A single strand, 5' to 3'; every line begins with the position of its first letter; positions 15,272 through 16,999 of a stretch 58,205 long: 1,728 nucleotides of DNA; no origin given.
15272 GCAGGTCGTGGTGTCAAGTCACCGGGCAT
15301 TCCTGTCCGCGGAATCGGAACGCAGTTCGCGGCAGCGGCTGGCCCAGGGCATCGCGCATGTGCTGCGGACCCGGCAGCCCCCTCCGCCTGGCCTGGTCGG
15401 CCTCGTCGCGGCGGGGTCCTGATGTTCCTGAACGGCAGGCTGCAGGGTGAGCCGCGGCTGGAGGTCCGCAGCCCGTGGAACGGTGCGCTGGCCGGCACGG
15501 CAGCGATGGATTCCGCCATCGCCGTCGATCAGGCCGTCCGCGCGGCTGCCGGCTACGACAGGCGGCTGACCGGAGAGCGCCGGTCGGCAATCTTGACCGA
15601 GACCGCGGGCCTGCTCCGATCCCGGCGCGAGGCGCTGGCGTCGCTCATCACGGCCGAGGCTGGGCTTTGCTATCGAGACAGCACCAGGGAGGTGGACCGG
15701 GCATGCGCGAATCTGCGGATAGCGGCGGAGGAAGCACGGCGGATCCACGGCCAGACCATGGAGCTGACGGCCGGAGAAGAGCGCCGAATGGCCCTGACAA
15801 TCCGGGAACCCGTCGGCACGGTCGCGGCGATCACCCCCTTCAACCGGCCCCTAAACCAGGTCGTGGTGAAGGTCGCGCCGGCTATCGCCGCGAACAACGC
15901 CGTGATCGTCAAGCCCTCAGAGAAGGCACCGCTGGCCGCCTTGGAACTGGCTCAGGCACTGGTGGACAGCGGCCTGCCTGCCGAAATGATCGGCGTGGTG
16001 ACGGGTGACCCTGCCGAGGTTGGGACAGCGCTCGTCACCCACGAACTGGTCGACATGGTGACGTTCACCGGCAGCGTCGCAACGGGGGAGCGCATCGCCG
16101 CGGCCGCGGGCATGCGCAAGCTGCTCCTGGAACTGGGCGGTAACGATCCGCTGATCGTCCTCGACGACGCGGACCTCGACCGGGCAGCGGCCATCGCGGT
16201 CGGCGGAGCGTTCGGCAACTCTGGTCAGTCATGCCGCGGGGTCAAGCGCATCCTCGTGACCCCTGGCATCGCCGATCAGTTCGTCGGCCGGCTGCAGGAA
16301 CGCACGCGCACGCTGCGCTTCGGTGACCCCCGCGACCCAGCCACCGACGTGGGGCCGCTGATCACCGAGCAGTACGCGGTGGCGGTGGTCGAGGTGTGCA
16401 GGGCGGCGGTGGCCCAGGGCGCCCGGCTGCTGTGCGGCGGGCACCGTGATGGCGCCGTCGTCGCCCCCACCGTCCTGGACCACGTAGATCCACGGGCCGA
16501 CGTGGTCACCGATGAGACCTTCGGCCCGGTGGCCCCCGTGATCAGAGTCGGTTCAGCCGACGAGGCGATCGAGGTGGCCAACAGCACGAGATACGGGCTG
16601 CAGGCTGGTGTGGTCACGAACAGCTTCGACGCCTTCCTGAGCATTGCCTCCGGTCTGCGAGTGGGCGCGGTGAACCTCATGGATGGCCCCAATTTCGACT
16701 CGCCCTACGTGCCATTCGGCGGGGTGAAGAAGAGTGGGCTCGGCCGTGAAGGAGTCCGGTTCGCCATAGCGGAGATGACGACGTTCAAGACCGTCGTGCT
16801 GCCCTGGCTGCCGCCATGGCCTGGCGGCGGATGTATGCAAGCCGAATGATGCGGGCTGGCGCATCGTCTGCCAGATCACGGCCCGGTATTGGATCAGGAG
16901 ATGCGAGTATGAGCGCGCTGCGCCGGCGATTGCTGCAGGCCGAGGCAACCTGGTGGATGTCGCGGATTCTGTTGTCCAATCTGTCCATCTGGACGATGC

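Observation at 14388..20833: Phosphinothricin-like 'phosphonoformate branch' genes without the enolase, CPEP mutase, NRPS or P-methylase that normally follow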

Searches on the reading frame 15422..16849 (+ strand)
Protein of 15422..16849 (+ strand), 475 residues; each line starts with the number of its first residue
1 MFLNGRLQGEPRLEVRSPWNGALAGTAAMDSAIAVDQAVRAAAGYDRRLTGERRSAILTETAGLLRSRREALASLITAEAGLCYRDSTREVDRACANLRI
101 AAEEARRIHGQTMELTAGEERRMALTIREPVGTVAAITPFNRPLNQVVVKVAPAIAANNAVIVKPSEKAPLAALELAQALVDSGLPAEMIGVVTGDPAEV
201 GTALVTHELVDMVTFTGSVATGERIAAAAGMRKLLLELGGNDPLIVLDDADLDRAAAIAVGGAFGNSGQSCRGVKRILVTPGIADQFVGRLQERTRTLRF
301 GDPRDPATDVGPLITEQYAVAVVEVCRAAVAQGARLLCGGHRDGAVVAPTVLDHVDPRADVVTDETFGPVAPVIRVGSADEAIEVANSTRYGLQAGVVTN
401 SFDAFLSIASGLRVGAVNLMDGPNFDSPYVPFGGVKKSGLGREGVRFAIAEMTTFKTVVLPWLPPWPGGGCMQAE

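Call 4: search_protein_families(library=pfam, proteins=[window:15422-16849:+], max_evalue=0.01)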
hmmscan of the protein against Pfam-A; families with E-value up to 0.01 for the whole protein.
window:15422-16849:+ (475 aa): 2 families
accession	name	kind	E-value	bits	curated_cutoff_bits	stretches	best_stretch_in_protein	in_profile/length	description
PF00171.27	Aldedh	-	1.8e-144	482.1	23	1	11-458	7-461/461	Aldehyde dehydrogenase family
PF05893.19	LuxC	-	0.0064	15.9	21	1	105-253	64-214/401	Acyl-CoA reductase (LuxC)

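Call 14: search_protein_families(library=ncbifam, proteins=[window:15422-16849:+], max_evalue=0.00001)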
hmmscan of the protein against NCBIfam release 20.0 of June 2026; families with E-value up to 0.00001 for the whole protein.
window:15422-16849:+ (475 aa): 44 families (the best 25 are shown)
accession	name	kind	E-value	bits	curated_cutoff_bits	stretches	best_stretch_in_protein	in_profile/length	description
TIGR03250.1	PhnAcAld_DH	equivalog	3.7e-158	527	635.65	1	6-462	12-472/472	phosphonoacetaldehyde dehydrogenase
NF040648.1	lactal_redase_Meth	equivalog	1.5e-143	479.2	650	1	1-460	1-462/463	lactaldehyde dehydrogenase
NF047626.1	SulfactDhSafD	equivalog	6.9e-115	384.7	700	1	15-460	5-454/454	sulfoacetaldehyde dehydrogenase SafD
TIGR01780.1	SSADH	subfamily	2.2e-103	346.6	646.35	1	22-455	8-447/448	succinate-semialdehyde dehydrogenase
NF009725.0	PRK13252.1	equivalog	7.4e-97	324.8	593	1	12-459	23-478/488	betaine-aldehyde dehydrogenase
TIGR01804.1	BADH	equivalog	1.4e-96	323.9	668.6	1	28-455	34-466/467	betaine-aldehyde dehydrogenase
NF040869.1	G3PDH_Arch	equivalog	3.7e-96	322.8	780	1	2-460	23-491/502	NADP-dependent glyceraldehyde-3-phosphate dehydrogenase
NF006916.0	PRK09407.1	equivalog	3.2e-95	319.7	521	1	11-458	34-490/526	succinic semialdehyde dehydrogenase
TIGR02299.1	HpaE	equivalog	3.6e-94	316.1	638.35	1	13-461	18-477/488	5-carboxymethyl-2-hydroxymuconate semialdehyde dehydrogenase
NF010000.0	PRK13473.1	subfamily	1.7e-91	307.2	615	1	10-459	16-471/475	aminobutyraldehyde dehydrogenase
NF052305.1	DioxValDhHalo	equivalog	1.2e-86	291.5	750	1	26-439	40-458/483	2,5-dioxovalerate dehydrogenase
NF042993.1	AlphKGSA_gudD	equivalog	4.5e-85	286.2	770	1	29-459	42-479/481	alpha-ketoglutaric semialdehyde dehydrogenase GucD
NF006915.0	PRK09406.1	equivalog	6.9e-85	285.6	730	1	34-458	28-454/457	NADP-dependent succinic semialdehyde dehydrogenase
NF008415.0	PRK11241.1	equivalog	1.5e-83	281.1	828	1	21-457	36-477/482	NADP-dependent succinate-semialdehyde dehydrogenase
NF045735.1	PaDhStyDPseudo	equivalog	4.6e-83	279.5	850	1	24-460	31-481/483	phenylacetaldehyde dehydrogenase StyD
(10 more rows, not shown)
